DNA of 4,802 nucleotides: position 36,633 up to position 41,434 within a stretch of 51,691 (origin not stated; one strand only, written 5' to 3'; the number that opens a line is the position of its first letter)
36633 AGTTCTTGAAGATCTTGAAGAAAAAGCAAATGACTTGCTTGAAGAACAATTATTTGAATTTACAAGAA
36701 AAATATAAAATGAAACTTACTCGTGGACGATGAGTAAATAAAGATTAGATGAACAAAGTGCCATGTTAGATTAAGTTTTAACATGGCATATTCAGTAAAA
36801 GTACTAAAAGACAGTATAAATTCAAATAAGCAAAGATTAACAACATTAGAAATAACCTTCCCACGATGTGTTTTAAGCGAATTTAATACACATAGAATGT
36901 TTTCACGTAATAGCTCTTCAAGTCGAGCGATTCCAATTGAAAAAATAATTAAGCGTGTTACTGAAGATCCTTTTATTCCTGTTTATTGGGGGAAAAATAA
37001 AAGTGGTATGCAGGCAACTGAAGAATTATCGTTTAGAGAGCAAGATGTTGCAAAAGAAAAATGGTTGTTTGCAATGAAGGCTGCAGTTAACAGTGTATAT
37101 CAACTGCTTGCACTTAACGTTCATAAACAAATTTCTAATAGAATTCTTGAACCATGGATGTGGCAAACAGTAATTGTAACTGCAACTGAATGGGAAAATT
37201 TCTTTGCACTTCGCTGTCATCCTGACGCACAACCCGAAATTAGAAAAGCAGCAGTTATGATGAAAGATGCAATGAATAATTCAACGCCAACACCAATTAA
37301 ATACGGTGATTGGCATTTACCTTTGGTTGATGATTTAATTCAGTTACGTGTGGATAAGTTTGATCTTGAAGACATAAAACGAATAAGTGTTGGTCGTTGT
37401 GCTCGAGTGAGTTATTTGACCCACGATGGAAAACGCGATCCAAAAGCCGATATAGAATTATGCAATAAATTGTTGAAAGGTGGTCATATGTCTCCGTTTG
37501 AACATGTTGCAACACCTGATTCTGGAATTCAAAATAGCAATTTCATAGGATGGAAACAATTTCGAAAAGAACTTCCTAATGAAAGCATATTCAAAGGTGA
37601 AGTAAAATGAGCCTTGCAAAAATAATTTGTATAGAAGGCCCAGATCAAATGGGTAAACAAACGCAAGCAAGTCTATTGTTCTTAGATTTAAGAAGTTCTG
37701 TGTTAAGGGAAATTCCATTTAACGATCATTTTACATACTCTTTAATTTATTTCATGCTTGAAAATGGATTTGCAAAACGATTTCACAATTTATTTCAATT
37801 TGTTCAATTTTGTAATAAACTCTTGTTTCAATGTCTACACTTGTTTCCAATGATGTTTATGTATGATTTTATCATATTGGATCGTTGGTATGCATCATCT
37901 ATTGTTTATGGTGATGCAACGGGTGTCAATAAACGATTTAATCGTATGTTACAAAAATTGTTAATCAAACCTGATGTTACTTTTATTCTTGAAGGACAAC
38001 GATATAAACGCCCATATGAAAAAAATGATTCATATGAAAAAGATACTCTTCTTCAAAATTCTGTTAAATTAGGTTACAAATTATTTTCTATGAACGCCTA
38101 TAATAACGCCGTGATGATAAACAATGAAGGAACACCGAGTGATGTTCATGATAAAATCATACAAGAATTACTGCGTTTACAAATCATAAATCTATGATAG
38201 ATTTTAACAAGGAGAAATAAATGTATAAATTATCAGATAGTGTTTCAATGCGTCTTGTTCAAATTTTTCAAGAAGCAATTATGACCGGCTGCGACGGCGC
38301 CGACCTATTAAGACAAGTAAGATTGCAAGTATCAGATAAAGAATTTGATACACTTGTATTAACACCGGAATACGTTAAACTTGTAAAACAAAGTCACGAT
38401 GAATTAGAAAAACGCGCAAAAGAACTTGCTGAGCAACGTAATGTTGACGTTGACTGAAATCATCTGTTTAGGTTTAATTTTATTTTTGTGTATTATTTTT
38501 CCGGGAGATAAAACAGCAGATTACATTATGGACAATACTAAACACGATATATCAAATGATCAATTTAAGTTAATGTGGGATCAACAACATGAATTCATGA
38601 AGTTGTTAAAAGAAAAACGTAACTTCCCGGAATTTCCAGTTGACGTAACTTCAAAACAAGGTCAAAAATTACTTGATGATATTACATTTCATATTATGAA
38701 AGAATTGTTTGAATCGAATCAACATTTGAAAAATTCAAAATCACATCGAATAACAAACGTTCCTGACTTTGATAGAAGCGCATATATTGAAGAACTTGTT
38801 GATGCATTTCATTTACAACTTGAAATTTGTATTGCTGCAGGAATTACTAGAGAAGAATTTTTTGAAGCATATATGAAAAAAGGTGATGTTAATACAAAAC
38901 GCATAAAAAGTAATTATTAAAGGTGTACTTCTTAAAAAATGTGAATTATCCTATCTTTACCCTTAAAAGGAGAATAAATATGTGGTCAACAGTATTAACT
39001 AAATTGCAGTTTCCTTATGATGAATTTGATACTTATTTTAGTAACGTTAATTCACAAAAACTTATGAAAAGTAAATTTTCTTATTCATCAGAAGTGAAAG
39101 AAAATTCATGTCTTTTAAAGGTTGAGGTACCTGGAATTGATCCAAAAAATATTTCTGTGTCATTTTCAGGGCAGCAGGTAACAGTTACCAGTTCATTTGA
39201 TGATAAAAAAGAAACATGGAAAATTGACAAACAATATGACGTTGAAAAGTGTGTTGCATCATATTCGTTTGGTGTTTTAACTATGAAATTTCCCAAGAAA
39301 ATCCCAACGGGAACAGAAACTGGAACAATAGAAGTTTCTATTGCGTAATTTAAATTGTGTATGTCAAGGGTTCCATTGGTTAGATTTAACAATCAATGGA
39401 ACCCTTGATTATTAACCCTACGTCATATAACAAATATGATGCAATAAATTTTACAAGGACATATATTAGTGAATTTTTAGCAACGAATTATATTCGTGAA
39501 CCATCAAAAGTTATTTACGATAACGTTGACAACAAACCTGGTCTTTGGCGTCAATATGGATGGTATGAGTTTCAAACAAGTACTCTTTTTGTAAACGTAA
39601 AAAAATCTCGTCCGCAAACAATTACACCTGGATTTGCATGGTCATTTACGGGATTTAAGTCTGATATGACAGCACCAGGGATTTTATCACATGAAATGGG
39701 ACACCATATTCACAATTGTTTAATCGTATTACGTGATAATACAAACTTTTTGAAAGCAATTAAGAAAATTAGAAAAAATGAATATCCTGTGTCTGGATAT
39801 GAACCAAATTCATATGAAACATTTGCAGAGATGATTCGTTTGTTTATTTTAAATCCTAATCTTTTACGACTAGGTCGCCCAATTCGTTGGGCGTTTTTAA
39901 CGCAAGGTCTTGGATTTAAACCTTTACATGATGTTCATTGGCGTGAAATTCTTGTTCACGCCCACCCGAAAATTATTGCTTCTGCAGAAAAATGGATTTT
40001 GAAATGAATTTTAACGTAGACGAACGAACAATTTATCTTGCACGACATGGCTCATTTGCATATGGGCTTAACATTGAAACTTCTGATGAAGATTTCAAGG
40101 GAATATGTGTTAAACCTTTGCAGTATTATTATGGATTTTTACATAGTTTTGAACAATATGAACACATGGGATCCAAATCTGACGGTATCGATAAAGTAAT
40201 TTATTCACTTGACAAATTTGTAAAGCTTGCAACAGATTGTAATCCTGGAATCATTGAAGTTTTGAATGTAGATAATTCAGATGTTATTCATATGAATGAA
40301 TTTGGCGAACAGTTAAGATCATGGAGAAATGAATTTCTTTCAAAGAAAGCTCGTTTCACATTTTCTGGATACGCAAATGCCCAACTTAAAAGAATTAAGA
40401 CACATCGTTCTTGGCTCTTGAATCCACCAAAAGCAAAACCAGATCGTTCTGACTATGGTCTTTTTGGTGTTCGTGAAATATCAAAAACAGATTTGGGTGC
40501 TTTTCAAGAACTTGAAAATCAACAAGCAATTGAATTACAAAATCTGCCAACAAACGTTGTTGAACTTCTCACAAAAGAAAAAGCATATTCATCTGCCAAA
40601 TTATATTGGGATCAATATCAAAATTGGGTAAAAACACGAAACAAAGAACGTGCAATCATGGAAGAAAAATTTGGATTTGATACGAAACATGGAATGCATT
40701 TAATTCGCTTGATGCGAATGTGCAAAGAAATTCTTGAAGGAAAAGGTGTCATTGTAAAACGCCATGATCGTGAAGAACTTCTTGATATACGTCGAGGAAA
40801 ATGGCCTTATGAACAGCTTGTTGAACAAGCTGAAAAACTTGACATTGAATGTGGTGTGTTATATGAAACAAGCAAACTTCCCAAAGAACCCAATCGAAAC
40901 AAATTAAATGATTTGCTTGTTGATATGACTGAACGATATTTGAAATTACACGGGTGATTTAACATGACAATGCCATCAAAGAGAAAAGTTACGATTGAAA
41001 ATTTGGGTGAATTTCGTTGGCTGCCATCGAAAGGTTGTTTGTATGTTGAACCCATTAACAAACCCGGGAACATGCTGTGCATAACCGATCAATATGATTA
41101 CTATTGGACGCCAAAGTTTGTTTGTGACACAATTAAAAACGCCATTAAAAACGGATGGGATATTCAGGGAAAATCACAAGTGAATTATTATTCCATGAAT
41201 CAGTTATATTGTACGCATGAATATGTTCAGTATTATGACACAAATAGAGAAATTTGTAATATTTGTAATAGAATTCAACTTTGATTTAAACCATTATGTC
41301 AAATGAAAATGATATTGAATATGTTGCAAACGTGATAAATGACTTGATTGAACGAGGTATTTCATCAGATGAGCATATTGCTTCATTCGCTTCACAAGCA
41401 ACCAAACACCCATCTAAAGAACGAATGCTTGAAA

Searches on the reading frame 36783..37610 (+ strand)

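Call 5: search_protein_families(library=pfam, proteins=[window:36783-37610:+], max_evalue=0.01)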
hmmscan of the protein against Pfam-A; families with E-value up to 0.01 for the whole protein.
window:36783-37610:+ (275 aa): 1 family
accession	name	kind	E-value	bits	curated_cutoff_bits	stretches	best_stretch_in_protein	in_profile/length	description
PF02511.20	Thy1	-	8.3e-19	68.5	24.8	1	21-169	60-190/191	Thymidylate synthase complementing protein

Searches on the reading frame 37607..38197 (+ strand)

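Call 5: search_protein_families(library=pfam, proteins=[window:37607-38197:+], max_evalue=0.01)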
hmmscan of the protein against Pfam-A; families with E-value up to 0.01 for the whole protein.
window:37607-38197:+ (196 aa): 1 family
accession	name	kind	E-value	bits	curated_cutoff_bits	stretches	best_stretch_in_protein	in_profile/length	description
PF02223.23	Thymidylate_kin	-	3.9e-10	40.2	27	1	9-184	1-185/185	Thymidylate kinase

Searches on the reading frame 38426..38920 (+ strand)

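Call 14: search_protein_families(library=pfam, proteins=[window:38426-38920:+], max_evalue=0.05)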
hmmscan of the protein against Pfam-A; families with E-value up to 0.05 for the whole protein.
window:38426-38920:+ (164 aa): 1 family
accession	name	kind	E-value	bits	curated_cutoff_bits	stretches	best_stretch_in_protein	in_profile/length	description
PF08761.16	dUTPase_2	-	2.9e-05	24.9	22.9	1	105-164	103-162/162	dUTPase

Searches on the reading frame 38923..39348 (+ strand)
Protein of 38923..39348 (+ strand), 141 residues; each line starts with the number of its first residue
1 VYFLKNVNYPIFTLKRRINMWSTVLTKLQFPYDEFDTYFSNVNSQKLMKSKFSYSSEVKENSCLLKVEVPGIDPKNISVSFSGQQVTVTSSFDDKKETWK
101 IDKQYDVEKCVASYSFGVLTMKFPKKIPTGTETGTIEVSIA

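Call 14: search_protein_families(library=pfam, proteins=[window:38923-39348:+], max_evalue=0.05)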
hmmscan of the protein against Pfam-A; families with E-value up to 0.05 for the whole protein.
window:38923-39348:+ (141 aa): 1 family
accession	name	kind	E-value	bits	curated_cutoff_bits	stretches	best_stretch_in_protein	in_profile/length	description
PF00011.27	HSP20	-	1.6e-06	28.5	20.8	1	58-138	4-101/102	Hsp20/alpha crystallin family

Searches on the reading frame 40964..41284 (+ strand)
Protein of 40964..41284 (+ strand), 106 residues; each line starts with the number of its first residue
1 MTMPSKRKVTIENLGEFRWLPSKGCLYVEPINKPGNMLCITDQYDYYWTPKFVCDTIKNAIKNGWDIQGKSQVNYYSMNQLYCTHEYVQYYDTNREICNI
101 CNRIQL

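Call 91: search_protein_families(library=pfam, proteins=[window:40964-41284:+], max_evalue=0.1)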
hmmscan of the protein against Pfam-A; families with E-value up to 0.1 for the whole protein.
window:40964-41284:+ (106 aa): 1 family
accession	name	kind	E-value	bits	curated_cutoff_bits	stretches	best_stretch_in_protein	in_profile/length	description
PF15524.11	Ntox17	-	0.039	14.6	25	1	10-69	11-69/98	Novel toxin 17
